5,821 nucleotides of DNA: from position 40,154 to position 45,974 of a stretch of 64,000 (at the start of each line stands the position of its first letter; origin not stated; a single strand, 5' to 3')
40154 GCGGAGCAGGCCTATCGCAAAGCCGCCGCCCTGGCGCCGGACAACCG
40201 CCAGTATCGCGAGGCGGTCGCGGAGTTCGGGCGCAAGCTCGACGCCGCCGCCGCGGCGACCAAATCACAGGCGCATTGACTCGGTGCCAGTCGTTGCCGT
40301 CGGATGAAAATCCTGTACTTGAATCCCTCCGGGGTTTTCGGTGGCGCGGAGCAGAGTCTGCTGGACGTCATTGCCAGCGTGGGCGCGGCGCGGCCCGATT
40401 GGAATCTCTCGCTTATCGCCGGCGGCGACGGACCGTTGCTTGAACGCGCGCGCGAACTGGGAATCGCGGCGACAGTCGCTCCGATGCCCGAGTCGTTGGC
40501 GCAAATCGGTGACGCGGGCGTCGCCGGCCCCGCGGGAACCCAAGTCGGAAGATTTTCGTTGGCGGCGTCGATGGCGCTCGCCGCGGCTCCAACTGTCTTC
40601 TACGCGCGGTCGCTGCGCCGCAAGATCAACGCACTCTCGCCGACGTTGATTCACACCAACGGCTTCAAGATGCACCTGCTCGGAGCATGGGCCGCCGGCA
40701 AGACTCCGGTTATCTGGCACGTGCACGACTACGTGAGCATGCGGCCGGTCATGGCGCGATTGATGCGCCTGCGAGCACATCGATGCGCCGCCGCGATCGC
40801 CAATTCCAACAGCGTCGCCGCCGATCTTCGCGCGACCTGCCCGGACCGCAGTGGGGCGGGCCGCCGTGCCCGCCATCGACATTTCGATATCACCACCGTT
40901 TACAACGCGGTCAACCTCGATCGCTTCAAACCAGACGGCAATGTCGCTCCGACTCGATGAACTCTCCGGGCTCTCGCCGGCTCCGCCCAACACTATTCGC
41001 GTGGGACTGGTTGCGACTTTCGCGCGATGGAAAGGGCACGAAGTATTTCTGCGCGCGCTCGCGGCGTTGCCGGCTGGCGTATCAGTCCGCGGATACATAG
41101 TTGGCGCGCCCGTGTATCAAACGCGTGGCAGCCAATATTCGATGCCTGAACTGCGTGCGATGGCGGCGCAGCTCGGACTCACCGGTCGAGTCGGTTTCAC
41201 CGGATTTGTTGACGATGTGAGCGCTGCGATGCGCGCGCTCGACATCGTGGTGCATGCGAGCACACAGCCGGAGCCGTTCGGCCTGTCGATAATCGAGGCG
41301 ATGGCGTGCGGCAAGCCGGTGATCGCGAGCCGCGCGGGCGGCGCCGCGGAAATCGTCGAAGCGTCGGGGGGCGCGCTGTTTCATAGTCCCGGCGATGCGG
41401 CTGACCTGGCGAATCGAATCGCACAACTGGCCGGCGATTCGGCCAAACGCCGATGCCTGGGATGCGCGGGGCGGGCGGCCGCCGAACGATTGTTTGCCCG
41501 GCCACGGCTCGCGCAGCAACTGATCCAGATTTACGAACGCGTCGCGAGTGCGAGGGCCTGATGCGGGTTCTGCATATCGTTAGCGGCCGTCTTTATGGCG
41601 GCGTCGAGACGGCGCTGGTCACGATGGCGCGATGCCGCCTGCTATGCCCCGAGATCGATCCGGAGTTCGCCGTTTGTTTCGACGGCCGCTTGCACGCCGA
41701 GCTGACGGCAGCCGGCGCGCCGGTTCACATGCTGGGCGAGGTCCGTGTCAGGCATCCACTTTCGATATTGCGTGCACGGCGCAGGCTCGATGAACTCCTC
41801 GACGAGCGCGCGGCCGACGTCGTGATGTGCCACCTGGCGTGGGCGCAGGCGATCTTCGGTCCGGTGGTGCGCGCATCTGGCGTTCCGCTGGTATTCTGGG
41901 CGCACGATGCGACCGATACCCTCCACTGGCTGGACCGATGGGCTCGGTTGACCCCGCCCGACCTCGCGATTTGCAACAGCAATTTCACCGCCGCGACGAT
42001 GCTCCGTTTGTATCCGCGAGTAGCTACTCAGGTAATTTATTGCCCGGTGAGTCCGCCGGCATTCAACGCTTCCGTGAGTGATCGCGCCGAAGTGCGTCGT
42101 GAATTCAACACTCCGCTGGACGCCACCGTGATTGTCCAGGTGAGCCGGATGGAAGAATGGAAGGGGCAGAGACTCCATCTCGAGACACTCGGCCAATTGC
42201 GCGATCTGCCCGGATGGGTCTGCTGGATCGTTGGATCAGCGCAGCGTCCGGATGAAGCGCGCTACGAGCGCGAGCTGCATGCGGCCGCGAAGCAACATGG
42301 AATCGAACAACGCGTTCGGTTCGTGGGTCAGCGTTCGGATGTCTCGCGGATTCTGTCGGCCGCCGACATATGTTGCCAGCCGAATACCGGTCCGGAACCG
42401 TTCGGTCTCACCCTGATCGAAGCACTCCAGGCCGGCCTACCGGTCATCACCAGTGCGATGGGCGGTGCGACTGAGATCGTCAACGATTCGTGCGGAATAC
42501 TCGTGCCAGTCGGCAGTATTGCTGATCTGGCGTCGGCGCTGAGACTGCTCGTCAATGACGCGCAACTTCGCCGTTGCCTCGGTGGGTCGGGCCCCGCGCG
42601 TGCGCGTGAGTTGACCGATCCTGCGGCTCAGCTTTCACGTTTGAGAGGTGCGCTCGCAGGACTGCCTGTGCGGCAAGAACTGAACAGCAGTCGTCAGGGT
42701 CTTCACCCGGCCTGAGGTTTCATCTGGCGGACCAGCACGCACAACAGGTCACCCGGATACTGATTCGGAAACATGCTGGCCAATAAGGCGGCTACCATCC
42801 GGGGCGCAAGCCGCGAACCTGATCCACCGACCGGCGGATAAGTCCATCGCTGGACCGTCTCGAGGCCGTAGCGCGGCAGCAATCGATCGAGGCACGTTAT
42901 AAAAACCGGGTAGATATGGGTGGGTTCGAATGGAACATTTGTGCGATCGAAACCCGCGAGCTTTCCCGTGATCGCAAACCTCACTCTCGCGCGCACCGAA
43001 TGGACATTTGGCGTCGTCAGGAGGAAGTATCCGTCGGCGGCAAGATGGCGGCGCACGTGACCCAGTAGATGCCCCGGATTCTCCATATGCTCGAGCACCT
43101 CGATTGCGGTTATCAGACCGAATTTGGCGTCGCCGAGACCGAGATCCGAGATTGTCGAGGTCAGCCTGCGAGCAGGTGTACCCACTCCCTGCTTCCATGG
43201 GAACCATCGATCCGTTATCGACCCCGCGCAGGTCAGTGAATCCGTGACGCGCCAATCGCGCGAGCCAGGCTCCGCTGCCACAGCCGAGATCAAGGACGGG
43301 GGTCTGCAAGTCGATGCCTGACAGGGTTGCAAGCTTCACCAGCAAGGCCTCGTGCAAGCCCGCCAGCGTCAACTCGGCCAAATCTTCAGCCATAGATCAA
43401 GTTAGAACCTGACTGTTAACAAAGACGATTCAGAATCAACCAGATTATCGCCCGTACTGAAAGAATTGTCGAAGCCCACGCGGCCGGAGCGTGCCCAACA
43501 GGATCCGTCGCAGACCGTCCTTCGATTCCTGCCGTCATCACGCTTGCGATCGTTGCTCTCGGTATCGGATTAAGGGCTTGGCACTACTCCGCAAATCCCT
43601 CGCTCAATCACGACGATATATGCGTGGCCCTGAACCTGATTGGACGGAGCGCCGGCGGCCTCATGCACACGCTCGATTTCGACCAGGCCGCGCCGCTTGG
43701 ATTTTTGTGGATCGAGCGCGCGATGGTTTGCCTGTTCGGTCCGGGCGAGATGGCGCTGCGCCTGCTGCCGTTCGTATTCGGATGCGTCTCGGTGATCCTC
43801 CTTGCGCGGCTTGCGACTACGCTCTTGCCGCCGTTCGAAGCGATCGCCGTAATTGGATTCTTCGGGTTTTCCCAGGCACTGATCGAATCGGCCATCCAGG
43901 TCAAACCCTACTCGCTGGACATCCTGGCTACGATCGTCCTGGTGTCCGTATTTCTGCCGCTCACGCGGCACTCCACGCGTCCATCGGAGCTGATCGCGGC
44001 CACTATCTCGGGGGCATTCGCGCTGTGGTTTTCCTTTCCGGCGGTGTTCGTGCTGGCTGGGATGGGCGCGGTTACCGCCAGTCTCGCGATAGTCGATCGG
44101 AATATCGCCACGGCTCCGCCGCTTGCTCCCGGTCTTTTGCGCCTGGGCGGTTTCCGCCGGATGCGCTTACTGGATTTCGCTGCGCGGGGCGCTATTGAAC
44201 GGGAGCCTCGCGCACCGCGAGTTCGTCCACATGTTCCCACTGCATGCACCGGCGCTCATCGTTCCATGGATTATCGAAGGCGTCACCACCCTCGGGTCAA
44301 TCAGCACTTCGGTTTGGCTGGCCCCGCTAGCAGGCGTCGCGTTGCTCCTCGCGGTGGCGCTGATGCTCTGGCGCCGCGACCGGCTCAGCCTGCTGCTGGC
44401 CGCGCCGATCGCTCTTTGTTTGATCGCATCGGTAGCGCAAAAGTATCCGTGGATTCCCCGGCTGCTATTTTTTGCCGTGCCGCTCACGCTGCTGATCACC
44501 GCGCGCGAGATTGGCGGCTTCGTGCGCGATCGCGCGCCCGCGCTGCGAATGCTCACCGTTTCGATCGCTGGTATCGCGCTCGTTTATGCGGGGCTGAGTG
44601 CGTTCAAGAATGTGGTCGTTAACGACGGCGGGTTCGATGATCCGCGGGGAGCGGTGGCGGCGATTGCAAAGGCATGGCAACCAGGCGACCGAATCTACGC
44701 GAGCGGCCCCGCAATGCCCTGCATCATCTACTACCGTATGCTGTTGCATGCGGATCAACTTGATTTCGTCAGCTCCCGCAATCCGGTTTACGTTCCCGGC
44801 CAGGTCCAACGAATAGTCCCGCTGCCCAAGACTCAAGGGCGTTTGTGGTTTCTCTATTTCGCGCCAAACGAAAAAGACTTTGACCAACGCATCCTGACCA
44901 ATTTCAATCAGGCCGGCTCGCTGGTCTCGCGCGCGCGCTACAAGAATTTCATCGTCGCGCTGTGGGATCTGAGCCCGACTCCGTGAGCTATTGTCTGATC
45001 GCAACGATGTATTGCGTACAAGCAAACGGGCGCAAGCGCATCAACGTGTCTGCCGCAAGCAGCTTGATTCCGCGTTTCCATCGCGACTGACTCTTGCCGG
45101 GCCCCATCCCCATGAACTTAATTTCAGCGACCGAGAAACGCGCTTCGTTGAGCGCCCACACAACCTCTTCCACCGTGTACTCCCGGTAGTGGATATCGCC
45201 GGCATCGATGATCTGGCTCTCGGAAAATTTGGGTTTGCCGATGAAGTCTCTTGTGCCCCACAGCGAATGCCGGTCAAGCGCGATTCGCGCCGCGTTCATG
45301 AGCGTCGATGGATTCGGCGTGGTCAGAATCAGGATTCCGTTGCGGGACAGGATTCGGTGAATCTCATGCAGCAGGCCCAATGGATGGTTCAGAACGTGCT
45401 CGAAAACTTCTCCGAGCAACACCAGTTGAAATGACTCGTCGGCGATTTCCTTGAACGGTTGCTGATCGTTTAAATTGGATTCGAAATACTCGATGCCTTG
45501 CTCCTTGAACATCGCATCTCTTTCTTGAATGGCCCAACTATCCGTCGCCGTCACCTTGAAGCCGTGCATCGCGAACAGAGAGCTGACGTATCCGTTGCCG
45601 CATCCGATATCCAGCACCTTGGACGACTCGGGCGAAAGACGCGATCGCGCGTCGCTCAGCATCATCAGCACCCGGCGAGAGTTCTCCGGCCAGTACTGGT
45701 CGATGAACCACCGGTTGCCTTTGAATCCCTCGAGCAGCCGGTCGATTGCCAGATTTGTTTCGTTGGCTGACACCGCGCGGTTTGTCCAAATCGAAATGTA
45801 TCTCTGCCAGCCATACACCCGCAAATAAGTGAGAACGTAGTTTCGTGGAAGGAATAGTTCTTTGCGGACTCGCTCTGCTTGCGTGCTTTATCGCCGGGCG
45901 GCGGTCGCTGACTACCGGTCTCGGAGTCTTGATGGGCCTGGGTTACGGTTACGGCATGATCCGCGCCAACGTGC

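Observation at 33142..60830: ~27-kb polysaccharide locus combining Wza/Wzc and two Wzy-like proteins with a Wzm/Wzt ABC exporter, but no flippase, primer transferase or sugar-nucleotide genes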

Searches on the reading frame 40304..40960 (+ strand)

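Call 3: search_protein_families(library=pfam, proteins=[window:40304-40960:+], max_evalue=0.01)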
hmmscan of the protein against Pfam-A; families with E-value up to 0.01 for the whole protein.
window:40304-40960:+ (218 aa): 2 families
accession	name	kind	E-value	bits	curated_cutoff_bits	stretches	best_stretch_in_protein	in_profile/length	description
PF13439.12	Glyco_transf_4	-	7.5e-12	46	28.5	1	95-180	55-153/170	Glycosyltransferase Family 4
PF13579.12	Glyco_trans_4_4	-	1.1e-06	29.5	29.7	1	33-177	19-144/158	Glycosyl transferase 4-like domain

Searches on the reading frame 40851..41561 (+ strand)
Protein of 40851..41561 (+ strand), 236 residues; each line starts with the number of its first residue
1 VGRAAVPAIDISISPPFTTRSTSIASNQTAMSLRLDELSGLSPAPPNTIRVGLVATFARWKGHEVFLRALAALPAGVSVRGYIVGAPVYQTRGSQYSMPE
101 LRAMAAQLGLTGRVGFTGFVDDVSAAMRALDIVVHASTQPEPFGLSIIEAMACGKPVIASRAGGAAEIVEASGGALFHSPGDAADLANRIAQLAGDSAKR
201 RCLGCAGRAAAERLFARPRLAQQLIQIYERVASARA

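Call 3: search_protein_families(library=pfam, proteins=[window:40851-41561:+], max_evalue=0.01)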
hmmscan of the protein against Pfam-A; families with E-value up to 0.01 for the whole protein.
window:40851-41561:+ (236 aa): 4 families
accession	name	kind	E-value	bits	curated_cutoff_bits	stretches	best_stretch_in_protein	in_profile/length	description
PF00534.26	Glycos_transf_1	-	3.3e-30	105.3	26.4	1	47-208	14-170/172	Glycosyl transferases group 1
PF13692.12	Glyco_trans_1_4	-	2.8e-29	102.6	27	1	50-195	3-141/142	Glycosyl transferases group 1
PF13524.12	Glyco_trans_1_2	-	2.2e-07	31.3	25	1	66-223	5-138/144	Glycosyl transferase-like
PF20706.3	GT4-conflict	-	4.2e-07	29.7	26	1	43-172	190-323/385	Family 4 Glycosyltransferase in conflict systems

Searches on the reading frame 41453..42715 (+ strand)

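Call 3: search_protein_families(library=pfam, proteins=[window:41453-42715:+], max_evalue=0.01)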
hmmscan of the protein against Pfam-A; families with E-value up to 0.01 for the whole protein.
window:41453-42715:+ (420 aa): 5 families
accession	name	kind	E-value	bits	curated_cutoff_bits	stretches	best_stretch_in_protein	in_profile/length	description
PF00534.26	Glycos_transf_1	-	1.2e-31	110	26.4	1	211-376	2-165/172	Glycosyl transferases group 1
PF13692.12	Glyco_trans_1_4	-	1.4e-27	97.1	27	1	225-369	2-142/142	Glycosyl transferases group 1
PF13439.12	Glyco_transf_4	-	3.2e-11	44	28.5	1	49-200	2-167/170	Glycosyltransferase Family 4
PF20706.3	GT4-conflict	-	2.2e-07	30.7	26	1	222-346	195-323/385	Family 4 Glycosyltransferase in conflict systems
PF13579.12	Glyco_trans_4_4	-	9.9e-05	23.2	29.7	1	62-165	22-114/158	Glycosyl transferase 4-like domain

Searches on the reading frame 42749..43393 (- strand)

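Call 3: search_protein_families(library=pfam, proteins=[window:42749-43393:-], max_evalue=0.01)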
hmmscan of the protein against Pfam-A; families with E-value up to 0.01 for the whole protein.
window:42749-43393:- (214 aa): 2 families
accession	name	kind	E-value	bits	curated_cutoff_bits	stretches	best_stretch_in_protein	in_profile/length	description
PF13489.12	Methyltransf_23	-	0.00024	21.3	27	1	21-63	13-55/164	Methyltransferase domain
PF13649.12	Methyltransf_25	-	0.00036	21.6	27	1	33-60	1-29/97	Methyltransferase domain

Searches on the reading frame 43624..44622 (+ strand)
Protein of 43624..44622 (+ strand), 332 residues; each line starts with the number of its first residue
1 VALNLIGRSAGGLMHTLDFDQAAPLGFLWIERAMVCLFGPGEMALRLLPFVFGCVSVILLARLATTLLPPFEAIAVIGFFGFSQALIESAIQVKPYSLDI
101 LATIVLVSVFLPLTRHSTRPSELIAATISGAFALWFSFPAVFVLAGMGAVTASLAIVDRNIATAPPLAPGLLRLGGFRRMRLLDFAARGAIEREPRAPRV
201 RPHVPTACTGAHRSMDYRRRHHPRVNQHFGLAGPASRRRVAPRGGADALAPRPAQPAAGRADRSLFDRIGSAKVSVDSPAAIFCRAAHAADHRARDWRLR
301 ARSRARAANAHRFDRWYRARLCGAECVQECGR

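Call 4: search_protein_families(library=pfam, proteins=[window:43624-44622:+], max_evalue=0.01)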
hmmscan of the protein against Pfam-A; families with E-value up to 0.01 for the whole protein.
window:43624-44622:+ (332 aa): 1 family
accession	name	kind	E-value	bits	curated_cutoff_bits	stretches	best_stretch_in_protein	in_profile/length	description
PF13231.12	PMT_2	-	1.5e-05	25.7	26.1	1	24-149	3-127/160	Dolichyl-phosphate-mannose-protein mannosyltransferase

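Call 13: search_protein_families(library=ncbifam, proteins=[window:43624-44622:+], max_evalue=0.001)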
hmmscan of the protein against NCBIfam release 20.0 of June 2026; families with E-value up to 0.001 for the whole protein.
window:43624-44622:+ (332 aa): 0 families

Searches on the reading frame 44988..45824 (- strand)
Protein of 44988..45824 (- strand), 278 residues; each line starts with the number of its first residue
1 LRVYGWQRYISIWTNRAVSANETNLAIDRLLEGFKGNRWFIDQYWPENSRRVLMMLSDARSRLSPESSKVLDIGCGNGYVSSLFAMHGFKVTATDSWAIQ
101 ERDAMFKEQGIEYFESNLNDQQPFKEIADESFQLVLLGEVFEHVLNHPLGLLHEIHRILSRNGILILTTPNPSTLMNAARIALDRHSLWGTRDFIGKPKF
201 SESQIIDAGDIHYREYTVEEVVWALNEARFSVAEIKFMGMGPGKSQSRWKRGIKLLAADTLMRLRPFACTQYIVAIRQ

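Call 4: search_protein_families(library=pfam, proteins=[window:44988-45824:-], max_evalue=0.01)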
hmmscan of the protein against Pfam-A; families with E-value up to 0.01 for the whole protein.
window:44988-45824:- (278 aa): 12 families
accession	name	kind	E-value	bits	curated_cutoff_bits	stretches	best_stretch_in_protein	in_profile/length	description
PF13489.12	Methyltransf_23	-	1.1e-17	64.7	27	1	56-179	9-125/164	Methyltransferase domain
PF08241.18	Methyltransf_11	-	5.5e-14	53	21.2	1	71-167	1-95/95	Methyltransferase domain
PF13649.12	Methyltransf_25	-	2.5e-09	38.2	27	1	70-163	1-97/97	Methyltransferase domain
PF08242.18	Methyltransf_12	-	1.6e-08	35.6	30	1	71-165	1-98/98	Methyltransferase domain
PF13847.12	Methyltransf_31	-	3.1e-08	33.9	27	1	68-172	5-119/145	Methyltransferase domain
PF07021.18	MetW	-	4e-05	23.8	21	1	62-171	9-111/193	Methionine biosynthesis protein MetW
PF03848.20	TehB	-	0.00016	21.6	20.4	1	62-97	28-61/193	Tellurite resistance protein TehB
PF05175.20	MTS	-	0.00051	20.2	23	1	66-136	31-103/170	Methyltransferase small domain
PF01728.25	FtsJ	-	0.0021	18.4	24.1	1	60-136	15-96/181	FtsJ-like methyltransferase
PF20922.3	Anamorsin_N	-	0.0037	17.4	27.1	1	128-174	48-94/163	Anamorsin, N-terminal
PF05219.18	DREV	-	0.0052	16.4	26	1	59-168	87-187/265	DREV methyltransferase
PF02353.26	CMAS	-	0.0057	16.5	27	1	67-209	63-193/273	Mycolic acid cyclopropane synthetase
